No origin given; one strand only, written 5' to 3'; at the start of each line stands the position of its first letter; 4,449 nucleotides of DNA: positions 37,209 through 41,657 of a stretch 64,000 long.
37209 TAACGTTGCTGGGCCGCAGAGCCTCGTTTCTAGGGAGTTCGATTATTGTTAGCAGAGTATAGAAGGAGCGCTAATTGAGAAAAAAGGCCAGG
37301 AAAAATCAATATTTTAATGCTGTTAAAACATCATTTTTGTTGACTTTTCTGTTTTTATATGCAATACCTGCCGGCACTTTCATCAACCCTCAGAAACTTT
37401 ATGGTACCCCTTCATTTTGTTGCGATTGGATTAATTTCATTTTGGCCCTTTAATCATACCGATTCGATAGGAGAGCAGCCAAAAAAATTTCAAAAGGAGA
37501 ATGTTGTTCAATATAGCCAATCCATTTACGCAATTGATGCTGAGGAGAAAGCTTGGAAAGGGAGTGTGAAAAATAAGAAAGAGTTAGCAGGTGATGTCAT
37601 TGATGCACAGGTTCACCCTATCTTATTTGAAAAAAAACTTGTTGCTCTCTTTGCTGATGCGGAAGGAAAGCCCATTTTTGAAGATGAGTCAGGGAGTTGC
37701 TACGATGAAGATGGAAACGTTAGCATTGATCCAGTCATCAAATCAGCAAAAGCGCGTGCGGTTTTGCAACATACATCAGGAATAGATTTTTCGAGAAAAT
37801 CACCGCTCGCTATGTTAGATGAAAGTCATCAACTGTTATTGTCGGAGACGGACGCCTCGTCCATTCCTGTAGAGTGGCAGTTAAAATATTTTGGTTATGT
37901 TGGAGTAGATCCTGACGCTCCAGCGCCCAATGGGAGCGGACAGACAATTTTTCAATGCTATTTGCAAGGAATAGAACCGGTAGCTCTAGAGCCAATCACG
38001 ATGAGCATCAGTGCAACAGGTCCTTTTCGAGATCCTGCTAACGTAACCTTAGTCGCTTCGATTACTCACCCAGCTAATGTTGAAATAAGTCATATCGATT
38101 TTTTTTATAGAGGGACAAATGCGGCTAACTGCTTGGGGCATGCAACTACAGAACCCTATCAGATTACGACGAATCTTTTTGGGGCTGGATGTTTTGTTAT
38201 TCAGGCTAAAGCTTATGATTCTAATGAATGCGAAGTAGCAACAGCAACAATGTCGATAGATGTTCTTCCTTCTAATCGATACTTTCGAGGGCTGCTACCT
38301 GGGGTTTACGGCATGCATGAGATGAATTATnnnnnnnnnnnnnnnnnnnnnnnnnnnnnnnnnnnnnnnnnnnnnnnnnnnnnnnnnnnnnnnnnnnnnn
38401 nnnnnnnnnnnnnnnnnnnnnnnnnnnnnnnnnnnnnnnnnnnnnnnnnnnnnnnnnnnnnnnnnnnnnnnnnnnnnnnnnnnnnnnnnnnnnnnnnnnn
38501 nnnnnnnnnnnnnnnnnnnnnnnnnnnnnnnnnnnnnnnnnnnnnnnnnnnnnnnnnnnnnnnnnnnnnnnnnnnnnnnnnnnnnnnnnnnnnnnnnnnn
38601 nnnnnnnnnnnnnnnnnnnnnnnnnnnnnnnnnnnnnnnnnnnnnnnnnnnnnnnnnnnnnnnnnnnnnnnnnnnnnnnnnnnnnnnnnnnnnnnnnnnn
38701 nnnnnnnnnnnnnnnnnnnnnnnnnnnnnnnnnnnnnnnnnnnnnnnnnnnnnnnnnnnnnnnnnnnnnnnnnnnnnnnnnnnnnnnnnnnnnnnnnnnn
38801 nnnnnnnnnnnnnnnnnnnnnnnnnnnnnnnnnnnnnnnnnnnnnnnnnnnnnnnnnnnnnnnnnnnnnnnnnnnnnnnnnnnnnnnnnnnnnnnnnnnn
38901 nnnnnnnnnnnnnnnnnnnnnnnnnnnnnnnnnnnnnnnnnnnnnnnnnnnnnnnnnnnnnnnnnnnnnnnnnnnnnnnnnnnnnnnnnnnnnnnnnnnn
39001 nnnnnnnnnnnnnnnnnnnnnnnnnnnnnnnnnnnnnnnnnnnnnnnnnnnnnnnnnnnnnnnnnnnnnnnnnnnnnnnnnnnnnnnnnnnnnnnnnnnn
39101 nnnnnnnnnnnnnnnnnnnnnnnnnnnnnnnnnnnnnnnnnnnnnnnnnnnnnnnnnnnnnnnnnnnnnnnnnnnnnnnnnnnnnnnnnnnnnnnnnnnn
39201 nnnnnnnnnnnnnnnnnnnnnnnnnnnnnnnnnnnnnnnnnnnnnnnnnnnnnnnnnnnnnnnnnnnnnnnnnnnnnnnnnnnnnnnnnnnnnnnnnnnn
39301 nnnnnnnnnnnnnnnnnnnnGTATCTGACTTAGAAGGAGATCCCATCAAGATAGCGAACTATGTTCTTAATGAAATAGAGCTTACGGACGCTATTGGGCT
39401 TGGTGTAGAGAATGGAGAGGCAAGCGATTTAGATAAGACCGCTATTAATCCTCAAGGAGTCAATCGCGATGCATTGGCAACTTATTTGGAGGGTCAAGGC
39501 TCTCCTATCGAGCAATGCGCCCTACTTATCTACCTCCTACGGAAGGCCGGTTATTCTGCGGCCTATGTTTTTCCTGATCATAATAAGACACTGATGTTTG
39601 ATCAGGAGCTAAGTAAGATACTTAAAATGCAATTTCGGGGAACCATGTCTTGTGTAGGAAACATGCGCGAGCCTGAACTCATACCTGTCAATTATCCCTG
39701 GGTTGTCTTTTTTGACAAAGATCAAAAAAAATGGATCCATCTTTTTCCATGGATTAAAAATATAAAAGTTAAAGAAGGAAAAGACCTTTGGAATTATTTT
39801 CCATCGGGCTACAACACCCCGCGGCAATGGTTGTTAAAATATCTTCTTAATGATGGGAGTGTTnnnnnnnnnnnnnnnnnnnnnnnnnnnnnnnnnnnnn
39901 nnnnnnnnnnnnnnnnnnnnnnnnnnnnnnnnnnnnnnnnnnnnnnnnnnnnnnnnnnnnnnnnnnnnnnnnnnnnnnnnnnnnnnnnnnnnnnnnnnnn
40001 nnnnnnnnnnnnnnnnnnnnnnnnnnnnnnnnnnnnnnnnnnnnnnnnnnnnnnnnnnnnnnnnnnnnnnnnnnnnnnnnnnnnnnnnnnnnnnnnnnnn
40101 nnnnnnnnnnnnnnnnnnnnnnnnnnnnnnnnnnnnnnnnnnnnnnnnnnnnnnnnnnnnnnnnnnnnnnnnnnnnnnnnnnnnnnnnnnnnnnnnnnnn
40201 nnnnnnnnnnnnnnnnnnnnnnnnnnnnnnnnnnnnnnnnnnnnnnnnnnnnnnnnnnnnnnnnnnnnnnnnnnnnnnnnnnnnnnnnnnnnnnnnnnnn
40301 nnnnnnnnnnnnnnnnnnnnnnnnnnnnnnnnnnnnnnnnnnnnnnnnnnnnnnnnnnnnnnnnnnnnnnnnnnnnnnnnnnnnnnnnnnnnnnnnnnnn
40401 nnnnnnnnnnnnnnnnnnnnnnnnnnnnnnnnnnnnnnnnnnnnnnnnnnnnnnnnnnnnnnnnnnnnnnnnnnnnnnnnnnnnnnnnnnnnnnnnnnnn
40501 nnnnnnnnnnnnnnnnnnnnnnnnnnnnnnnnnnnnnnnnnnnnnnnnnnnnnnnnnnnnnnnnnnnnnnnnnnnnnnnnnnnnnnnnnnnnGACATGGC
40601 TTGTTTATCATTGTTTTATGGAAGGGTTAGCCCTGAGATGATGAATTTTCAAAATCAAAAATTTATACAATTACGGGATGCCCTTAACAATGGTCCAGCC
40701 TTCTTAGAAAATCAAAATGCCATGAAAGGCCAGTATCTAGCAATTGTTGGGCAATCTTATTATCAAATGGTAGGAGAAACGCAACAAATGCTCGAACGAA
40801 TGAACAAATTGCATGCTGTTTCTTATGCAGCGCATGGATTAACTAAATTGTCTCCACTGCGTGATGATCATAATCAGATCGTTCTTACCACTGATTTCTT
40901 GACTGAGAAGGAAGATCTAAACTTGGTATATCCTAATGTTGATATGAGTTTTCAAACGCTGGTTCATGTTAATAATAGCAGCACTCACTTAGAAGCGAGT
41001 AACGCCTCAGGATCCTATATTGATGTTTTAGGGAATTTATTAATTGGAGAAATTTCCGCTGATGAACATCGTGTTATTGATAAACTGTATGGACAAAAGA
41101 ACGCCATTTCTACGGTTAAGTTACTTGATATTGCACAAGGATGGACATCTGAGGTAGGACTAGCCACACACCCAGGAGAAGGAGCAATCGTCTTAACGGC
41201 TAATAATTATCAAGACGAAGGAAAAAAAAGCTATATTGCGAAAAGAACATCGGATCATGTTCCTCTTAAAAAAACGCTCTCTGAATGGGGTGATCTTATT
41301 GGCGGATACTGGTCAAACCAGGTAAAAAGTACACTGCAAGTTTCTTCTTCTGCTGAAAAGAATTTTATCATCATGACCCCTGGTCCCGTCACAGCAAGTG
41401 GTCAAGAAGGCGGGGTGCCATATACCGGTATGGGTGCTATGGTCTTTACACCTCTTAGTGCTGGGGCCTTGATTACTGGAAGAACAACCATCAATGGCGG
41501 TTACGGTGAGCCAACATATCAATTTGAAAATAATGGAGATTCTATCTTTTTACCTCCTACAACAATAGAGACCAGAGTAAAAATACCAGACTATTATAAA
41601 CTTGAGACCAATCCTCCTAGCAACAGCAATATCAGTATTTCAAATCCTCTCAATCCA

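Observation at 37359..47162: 3267-aa Rhs protein with a ~1500-aa non-Rhs N-terminal region and no recognisable T6SS or Tc delivery module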

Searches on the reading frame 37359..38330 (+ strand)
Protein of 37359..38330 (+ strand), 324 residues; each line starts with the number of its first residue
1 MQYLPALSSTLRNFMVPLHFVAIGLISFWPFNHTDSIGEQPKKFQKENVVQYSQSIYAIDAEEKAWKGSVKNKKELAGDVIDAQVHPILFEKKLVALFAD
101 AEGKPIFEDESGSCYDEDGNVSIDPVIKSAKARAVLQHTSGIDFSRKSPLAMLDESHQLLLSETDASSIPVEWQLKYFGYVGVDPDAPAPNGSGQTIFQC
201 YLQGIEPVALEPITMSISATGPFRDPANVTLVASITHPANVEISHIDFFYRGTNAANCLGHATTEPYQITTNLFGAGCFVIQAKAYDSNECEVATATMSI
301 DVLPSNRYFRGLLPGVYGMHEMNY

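Call 28: search_protein_families(library=pfam, proteins=[window:37359-38330:+], max_evalue=1)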
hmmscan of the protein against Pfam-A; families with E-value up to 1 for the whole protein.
window:37359-38330:+ (324 aa): 0 families

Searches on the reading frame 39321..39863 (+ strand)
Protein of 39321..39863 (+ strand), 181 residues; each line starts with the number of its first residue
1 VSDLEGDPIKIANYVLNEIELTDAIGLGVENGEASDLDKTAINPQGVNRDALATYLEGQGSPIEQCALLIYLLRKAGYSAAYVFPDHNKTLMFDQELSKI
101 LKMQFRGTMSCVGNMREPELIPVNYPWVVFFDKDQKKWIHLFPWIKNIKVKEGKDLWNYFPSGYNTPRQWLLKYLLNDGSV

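Call 85: search_solved_structures(query=A7, max_evalue=10, show_alignments=3)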
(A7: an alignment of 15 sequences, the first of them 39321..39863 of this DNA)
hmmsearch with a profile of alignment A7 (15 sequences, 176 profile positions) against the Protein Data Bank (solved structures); distinct sequences matched with E-value up to 10: 1.
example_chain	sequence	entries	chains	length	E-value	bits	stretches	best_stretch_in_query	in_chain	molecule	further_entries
3paf_A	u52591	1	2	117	0.83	12.8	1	20-84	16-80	50S ribosomal protein L7Ae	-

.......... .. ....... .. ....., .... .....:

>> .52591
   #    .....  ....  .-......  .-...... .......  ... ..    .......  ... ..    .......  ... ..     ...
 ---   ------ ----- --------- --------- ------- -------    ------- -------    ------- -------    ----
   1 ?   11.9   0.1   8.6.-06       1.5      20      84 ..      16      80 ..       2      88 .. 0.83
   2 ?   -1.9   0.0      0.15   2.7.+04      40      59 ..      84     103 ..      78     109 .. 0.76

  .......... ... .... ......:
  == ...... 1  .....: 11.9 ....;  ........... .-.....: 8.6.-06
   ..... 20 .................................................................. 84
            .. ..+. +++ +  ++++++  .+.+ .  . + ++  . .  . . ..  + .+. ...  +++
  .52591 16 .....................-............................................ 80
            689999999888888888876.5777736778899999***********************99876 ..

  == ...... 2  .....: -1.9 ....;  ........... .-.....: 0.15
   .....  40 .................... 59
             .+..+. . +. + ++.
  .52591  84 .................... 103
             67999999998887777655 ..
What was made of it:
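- A PDB sequence-profile search of the TGase-like region found nothing (call 85).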

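Call 86: search_protein_families(library=pfam, alignment_id=A7, max_evalue=10)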
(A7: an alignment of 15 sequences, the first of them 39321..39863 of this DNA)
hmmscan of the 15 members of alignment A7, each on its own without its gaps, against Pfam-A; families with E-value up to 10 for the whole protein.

A. member 1, window:39321-39863:+ (181 aa): 1 family
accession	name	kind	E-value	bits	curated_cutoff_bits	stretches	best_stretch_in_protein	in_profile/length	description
PF01841.26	Transglut_core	-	0.046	14.5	23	1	41-87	33-79/108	Transglutaminase-like superfamily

B. families by the number of members that match (of 15 scanned): 3 families
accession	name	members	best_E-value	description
PF01841.26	Transglut_core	14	3.5e-06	Transglutaminase-like superfamily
PF04378.19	RsmJ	1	0.039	Ribosomal RNA large subunit methyltransferase D, RlmJ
PF03683.19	UPF0175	1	0.19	Uncharacterised protein family (UPF0175)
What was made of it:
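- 39441..39581 (+): Transglutaminase-like Cys loop, residues 695-741. Cys720 is encoded at 39516-39518. The His and Asp positions hold Tyr779 and Phe796. Sub-threshold Pfam Transglut_core hit here, and hits in 14 of 15 relatives (call 86).
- Checked: Pfam Transglut_core scores below threshold on the window protein (residues 695-741, E=0.046) and hits 14 of 15 family members (best 3.5e-6; call 86).
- Pfam Transglut_core scores below threshold in 14 of 15 members (call 86).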

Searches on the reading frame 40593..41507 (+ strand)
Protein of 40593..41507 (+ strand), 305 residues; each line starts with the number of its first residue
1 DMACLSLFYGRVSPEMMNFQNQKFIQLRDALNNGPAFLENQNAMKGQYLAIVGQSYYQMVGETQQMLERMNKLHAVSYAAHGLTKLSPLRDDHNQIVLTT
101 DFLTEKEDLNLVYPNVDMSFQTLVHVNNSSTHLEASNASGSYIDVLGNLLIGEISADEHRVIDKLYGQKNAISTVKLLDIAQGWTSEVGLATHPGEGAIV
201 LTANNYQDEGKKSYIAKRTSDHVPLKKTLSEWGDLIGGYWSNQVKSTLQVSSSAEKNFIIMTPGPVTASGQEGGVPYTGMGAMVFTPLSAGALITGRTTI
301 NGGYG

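Call 63: predict_structure(alignment_id=A4)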
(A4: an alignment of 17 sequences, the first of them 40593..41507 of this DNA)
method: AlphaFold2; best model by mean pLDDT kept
length: 305 residues; sequences in the alignment: 17
mean_pLDDT: 80.8   pTM: 0.78
mean pLDDT of the five models: 80.8, 80.2, 80.2, 72.7, 66.6
residues with pLDDT >= 90: 67; 70-90: 196; 50-70: 27; < 50: 15
segments of 3 or more residues with pLDDT < 50: 132-137, 298-305
pLDDT, mean of each block of 10 residues (from residue 1): 87 90 91 77 89 92 86 78 86 80 80 84 68 49 75 87 84 87 84 86 94 83 85 80 84 82 82 71 82 63 34
secondary structure, 60 per line:
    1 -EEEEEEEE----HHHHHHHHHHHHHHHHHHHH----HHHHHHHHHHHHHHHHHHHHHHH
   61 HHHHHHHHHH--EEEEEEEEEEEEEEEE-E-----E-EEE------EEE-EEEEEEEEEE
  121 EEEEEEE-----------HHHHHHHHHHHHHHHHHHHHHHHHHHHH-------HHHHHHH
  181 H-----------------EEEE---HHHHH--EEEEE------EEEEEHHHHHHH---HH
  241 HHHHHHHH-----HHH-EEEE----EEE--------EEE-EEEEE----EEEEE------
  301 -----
elements in order: E2-9 H14-33 H38-70 E73-88 E98-100 E107-109 E111-127 H139-166 H174-181 E199-202 H206-210 E213-217 E224-228 H229-235 H239-248 E258-261 E266-268 E277-279 E281-285 E290-294
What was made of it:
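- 40593..41507 (+): C-terminal subdomain of the module, residues 1079-1383, with no detectable known fold. Glu1236 and Ser1251 are invariant. His1237 and Asp1195 are nearly invariant. AF2 model with pLDDT 80.8 (call 63).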

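Call 65: fold_search(model_id=the predicted structure, library=pdb)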
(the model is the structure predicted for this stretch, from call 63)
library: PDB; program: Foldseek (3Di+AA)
matches with E <= 10: 235; with E <= 0.001: 0
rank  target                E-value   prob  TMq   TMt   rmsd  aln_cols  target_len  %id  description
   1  5vma                  8.7e-03  0.13  0.12  0.06  22.5       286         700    9  Structure of B. pumilus GH48 in complex with a cellobio-derived isofagomine (released 2018-10-31)
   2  5bv9_A                1.3e-02  0.11  0.11  0.07  22.3       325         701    9  The Structure of Bacillus pumilus GH48 in complex with cellobiose (released 2015-09-30)
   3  4dm0_A                6.3e-02  0.06  0.13  0.10  21.2       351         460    9  TN5 transposase: 20MER OUTSIDE END 2 MN complex (released 2012-02-22)
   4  3ub1_B                9.1e-02  0.06  0.12  0.14  21.7       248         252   10  Ntf2 like protein involved in plasmid conjugation (released 2012-02-08)
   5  1muh_A                1.0e-01  0.06  0.12  0.09  19.4       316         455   11  CRYSTAL STRUCTURE OF TN5 TRANSPOSASE COMPLEXED WITH TRANSPOSON END DNA (released 2002-09-27)
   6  3ub1_A                1.6e-01  0.05  0.12  0.14  20.9       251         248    8  Ntf2 like protein involved in plasmid conjugation (released 2012-02-08)
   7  3ub1_D                2.0e-01  0.04  0.12  0.13  21.6       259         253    9  Ntf2 like protein involved in plasmid conjugation (released 2012-02-08)
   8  3ecp_A                2.2e-01  0.04  0.13  0.10  22.5       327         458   12  Crystal Structure Of Tn5 Transposase Complexed With 5' Phosphorylated Transposon End DNA (released 2008-10-21)
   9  9zis_A                2.7e-01  0.03  0.10  0.03  22.1       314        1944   10  C. elegans PEZO-1 Isoform G (released 2025-12-24)
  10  1jjo_C                7.4e-01  0.03  0.13  0.15  21.6       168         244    9  Crystal Structure of Mouse Neuroserpin (Cleaved form) (released 2002-01-09)
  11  2vf9_A                7.9e-01  0.06  0.13  0.22   8.3        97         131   12  Crystal structure of bacteriophage PRR1 (released 2008-09-23)
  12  8ovx_P                7.9e-01  0.03  0.10  0.14  21.4       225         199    7  Cryo-EM structure of yeast CENP-OPQU+ bound to the CENP-A N-terminus (released 2023-08-09)
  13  6qlf_P                7.9e-01  0.02  0.09  0.11  20.8       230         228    7  Structure of inner kinetochore CCAN complex with mask1 (released 2019-10-02)
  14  5zkj_A                1.1e+00  0.07  0.14  0.14  12.4       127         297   11  Human EXOG-H140A in complex with RNA/DNA hybrid duplex (released 2019-04-03)
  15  2oh1_A                1.1e+00  0.05  0.11  0.16  17.5       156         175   10  Crystal structure of acetyltransferase GNAT family (YP_013287.1) from Listeria monocytogenes 4b F2365 at 1.46 A resolu (released 2007-02-13)
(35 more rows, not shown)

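Call 89: fold_search(model_id=the predicted structure, library=viral)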
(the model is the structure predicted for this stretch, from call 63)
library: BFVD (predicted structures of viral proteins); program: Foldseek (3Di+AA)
matches with E <= 10: 372; with E <= 0.001: 0
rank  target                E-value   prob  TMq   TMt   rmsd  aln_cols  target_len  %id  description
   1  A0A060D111            8.0e-02  0.23  0.14  0.20  11.2       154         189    8  Non-structural polyprotein (Fragment) [Red fox fecal amdovirus]
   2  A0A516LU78            2.0e-01  0.06  0.10  0.14  23.3       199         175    6  (no name in the UniProt tables at hand)
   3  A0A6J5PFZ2            2.2e-01  0.06  0.10  0.13  23.1       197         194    8  Gp6 domain containing protein [uncultured Caudovirales phage]
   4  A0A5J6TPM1            2.2e-01  0.05  0.07  0.10  24.9       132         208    9  (no name in the UniProt tables at hand)
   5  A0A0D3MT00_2          2.5e-01  0.09  0.17  0.07  18.2       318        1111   14  Tail tape measure protein [Lactococcus phage WRP3]
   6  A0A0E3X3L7            2.6e-01  0.04  0.11  0.10  18.3       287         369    6  BORF7 [Rat cytomegalovirus (isolate England)]
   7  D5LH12                3.6e-01  0.06  0.13  0.14  33.2       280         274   11  Conserved phage protein [Escherichia phage vB_EcoM_ECO1230-10]
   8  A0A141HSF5            3.6e-01  0.04  0.11  0.07  27.1       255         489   10  (no name in the UniProt tables at hand)
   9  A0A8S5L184            4.3e-01  0.08  0.12  0.08  24.4       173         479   11  Maturation protein [ssRNA phage SRR7976325_23]
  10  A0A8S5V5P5            4.3e-01  0.03  0.10  0.05  20.6       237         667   10  Tail protein [Myoviridae sp. ct4uh47]
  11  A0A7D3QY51            4.3e-01  0.03  0.09  0.05  34.6       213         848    7  (no name in the UniProt tables at hand)
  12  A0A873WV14            4.3e-01  0.03  0.09  0.12  18.1       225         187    9  Uncharacterized protein [Klebsiella phage Miami]
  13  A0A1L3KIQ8            4.3e-01  0.02  0.12  0.09  32.2       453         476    9  Uncharacterized protein [Wenling levi-like virus 3]
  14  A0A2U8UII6            4.5e-01  0.15  0.09  0.19  15.2        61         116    5  (no name in the UniProt tables at hand)
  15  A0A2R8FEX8            4.8e-01  0.08  0.11  0.14  14.0       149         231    9  F-box domain-containing protein [Brazilian cedratvirus IHUMI]
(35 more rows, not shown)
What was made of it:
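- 40593..41507 (+): Foldseek finds nothing at E<=1e-3 in the PDB or BFVD (calls 65, 89).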
